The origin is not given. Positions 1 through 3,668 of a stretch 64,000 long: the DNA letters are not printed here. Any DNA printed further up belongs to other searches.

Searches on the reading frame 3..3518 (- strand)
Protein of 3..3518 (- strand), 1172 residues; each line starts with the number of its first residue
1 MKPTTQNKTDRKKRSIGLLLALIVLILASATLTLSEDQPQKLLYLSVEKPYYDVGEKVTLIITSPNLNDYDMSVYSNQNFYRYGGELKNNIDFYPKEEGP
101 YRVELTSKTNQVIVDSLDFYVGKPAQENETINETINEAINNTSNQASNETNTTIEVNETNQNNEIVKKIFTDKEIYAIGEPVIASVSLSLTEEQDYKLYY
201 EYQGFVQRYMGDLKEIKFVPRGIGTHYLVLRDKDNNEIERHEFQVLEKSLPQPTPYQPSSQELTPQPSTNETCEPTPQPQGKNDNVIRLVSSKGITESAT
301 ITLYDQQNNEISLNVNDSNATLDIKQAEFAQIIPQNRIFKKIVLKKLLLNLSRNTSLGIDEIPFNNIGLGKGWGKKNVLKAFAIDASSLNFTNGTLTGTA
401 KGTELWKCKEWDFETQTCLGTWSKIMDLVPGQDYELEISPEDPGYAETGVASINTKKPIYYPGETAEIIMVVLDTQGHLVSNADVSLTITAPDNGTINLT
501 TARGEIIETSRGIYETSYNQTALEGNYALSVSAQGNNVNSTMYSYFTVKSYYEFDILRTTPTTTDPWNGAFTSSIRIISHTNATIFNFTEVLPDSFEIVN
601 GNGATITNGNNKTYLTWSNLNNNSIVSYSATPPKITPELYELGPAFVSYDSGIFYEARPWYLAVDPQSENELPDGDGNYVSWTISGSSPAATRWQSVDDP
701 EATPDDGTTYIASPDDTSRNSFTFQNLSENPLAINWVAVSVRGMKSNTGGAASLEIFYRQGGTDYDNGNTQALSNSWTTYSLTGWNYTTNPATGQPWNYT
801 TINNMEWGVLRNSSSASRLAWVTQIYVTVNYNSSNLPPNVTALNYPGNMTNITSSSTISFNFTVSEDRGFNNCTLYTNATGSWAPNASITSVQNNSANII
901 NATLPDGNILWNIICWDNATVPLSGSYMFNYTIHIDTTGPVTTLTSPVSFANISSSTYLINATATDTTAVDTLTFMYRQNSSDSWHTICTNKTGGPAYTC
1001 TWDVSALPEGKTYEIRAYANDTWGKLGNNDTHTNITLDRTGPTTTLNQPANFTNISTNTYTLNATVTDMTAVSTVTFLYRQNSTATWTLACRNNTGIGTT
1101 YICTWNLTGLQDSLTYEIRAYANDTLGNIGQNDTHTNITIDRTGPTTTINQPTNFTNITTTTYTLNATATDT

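Call 83: search_protein_families(library=pfam, proteins=[window:3-3518:-], max_evalue=0.001)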
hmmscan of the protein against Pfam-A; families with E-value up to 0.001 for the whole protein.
window:3-3518:- (1172 aa): 2 families
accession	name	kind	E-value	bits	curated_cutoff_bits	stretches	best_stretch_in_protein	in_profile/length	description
PF01835.25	MG2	-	9e-10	39.2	32.8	1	455-540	6-89/96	MG2 domain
PF13750.12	Big_3_3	-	0.00021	21.4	27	1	998-1070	3-76/157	Bacterial Ig-like domain (group 3)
